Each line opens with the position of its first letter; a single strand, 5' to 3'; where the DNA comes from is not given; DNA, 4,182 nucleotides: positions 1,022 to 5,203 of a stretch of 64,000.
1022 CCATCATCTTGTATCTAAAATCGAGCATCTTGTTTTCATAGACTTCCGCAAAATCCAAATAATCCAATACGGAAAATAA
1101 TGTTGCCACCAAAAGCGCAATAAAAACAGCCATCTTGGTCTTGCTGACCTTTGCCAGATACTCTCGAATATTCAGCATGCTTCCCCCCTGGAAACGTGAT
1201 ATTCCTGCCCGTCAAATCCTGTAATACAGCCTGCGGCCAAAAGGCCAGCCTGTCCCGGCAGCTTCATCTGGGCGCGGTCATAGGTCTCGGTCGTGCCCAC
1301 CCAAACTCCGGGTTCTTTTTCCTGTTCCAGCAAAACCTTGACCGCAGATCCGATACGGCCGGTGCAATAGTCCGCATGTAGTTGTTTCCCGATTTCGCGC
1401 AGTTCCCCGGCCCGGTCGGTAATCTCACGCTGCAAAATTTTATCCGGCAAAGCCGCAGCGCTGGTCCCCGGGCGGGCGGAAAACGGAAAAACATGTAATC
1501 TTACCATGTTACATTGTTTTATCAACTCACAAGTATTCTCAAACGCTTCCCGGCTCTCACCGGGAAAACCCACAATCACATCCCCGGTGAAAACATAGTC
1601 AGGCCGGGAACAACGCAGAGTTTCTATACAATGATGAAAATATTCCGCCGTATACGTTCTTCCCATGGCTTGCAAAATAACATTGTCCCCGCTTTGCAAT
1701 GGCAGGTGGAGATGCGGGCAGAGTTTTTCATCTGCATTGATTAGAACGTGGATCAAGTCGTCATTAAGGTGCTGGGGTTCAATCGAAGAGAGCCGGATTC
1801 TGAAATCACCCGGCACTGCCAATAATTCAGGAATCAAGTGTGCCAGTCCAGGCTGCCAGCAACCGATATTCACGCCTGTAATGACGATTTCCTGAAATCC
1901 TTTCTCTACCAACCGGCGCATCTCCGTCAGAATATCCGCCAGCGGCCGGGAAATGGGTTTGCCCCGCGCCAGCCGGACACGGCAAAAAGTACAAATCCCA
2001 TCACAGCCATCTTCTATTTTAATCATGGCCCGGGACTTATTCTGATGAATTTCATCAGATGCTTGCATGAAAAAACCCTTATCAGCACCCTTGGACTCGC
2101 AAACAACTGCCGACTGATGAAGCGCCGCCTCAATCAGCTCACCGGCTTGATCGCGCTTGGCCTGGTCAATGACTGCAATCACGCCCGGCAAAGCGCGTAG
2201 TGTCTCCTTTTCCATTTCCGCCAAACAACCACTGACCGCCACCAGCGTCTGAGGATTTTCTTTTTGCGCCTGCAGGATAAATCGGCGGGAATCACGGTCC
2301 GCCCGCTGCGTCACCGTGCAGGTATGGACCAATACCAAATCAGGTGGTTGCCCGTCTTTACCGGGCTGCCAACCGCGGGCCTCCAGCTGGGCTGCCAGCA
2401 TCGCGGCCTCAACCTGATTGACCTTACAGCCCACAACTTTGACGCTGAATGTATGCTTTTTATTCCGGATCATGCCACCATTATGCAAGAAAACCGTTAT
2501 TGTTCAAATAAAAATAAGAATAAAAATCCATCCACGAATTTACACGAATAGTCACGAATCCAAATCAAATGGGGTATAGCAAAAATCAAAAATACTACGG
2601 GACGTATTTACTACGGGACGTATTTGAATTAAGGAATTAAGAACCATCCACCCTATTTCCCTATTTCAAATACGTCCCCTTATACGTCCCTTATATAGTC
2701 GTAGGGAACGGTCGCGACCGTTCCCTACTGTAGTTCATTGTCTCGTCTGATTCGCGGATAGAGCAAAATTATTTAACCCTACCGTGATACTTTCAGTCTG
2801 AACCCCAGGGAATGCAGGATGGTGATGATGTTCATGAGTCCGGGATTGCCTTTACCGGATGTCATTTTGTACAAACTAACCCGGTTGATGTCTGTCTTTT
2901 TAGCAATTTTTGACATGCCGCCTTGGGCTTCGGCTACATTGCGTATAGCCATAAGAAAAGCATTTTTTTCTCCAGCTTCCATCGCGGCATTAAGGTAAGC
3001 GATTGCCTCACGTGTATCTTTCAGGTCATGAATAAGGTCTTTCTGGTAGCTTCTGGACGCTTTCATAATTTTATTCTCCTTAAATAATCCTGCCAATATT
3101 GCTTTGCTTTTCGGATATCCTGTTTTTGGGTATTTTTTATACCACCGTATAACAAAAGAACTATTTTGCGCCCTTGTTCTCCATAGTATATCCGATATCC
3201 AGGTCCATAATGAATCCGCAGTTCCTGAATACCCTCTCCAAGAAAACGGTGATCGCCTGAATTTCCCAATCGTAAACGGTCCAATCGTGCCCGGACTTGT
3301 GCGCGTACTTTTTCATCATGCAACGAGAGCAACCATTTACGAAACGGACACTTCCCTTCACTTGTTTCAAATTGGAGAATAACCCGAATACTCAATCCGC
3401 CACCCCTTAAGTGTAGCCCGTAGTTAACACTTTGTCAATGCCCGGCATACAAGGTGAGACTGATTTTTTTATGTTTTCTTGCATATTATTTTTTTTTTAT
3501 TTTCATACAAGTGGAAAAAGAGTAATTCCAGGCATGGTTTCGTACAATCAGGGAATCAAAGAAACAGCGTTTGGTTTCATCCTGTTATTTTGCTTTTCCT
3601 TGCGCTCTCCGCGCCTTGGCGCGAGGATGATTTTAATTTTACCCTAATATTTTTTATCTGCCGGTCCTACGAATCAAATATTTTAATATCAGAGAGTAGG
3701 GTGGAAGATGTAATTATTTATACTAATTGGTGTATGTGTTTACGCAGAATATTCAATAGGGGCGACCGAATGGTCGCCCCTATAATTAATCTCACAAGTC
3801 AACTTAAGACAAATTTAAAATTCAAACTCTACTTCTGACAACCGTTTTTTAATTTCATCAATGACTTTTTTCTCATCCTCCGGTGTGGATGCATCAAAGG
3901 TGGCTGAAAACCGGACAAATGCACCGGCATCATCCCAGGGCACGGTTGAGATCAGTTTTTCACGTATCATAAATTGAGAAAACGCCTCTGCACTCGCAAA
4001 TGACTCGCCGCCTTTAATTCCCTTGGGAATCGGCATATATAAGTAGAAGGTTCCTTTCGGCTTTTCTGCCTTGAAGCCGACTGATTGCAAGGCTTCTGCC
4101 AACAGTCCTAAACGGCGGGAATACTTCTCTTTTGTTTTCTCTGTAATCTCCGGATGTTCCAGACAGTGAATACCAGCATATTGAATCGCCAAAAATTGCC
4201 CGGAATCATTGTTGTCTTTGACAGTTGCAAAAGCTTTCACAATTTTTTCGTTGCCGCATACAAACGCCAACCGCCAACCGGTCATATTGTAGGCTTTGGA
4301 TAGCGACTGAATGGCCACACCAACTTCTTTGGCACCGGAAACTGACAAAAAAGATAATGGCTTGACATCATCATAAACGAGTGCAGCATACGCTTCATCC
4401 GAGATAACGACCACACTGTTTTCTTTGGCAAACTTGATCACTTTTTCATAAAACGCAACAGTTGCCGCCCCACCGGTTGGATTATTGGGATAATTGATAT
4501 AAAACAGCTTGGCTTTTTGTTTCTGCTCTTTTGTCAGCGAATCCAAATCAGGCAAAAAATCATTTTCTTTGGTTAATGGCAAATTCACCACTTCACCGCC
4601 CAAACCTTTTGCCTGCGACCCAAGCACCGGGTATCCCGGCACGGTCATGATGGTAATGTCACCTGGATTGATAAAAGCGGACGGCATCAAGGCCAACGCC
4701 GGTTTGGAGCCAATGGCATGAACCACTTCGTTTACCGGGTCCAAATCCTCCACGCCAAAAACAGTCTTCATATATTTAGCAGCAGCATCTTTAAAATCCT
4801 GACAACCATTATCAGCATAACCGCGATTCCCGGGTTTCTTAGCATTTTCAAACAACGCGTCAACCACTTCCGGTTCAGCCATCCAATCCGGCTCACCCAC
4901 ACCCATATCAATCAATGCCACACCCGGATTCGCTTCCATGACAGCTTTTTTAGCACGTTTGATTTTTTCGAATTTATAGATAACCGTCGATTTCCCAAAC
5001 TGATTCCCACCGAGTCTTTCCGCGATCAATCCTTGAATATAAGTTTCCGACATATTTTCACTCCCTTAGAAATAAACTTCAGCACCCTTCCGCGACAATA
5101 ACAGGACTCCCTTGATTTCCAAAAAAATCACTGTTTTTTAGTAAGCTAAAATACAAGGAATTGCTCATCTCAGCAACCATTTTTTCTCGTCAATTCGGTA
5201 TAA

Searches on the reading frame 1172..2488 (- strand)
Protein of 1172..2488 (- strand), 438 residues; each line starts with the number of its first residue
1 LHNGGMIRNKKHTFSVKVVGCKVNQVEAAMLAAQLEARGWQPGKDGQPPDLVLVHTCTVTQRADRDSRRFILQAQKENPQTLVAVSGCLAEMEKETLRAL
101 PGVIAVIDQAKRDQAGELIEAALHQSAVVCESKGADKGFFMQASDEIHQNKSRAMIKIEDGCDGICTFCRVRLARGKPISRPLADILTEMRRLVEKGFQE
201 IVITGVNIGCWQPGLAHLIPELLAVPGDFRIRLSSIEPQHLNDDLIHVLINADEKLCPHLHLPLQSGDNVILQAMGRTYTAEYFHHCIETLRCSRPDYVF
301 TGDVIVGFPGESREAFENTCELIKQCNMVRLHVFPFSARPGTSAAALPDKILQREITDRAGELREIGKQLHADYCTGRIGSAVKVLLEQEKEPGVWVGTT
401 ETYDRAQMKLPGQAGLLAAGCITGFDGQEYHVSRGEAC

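Call 42: search_protein_families(library=pfam, proteins=[window:1175-2488:-], max_evalue=0.0001)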
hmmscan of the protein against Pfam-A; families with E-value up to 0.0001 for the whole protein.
window:1175-2488:- (438 aa): 2 families
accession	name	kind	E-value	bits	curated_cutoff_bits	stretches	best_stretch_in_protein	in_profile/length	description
PF00919.26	UPF0004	-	6.2e-21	74.7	27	1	14-105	2-94/98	Uncharacterized protein family UPF0004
PF04055.27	Radical_SAM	-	1.6e-20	74.4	29.5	1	160-323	5-166/166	Radical SAM superfamily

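Call 68: find_encoding_contigs(protein=window:1172-2488:-, flank=10000, max_places=2)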
Protein window:1172-2488:- (438 aa): no gene with exactly this product is on record in the collection.

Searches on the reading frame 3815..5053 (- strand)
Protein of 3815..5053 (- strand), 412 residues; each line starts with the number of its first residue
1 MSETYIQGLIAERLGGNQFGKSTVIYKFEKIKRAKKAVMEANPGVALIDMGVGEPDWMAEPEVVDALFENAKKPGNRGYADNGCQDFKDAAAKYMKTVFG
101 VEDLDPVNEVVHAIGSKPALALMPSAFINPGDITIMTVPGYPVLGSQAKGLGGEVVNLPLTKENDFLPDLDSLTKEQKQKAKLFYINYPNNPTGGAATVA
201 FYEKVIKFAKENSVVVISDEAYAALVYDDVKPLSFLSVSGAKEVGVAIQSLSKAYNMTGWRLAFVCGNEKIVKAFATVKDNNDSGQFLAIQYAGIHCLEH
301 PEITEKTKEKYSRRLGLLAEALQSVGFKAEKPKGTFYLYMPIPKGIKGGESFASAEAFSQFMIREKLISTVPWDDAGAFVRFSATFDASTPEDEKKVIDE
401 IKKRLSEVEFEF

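Call 42: search_protein_families(library=pfam, proteins=[window:3818-5053:-], max_evalue=0.0001)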
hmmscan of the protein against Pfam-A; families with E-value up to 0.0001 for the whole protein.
window:3818-5053:- (412 aa): 1 family
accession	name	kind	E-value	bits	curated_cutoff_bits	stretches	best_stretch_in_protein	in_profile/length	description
PF00155.27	Aminotran_1_2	-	1.3e-49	169.7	19.7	1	47-377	3-337/361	Aminotransferase class I and II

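Call 70: find_encoding_contigs(protein=window:3815-5053:-, flank=10000, max_places=2)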
Protein window:3815-5053:- (412 aa): 5 contigs read that carry it; 2 places shown.
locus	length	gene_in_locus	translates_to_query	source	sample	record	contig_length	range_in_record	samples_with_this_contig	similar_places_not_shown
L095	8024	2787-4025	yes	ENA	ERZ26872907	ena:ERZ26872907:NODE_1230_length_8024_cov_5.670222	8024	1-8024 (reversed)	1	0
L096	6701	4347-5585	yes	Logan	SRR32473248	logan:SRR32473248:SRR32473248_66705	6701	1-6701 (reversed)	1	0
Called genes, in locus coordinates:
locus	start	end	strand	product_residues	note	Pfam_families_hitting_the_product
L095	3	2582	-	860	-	?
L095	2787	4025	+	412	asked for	PF00155:Aminotran_1_2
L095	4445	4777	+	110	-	PF05973:Gp49 (weak)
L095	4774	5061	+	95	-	PF21716:dnstrm_HI1420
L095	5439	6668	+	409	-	PF00919:UPF0004, PF04055:Radical_SAM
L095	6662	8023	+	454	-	?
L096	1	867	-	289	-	?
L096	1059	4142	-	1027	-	PF05048:NosD (faint), PF18962:Por_Secre_tail (faint)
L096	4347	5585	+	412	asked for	PF00155:Aminotran_1_2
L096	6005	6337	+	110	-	PF05973:Gp49 (weak)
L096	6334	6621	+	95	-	PF21716:dnstrm_HI1420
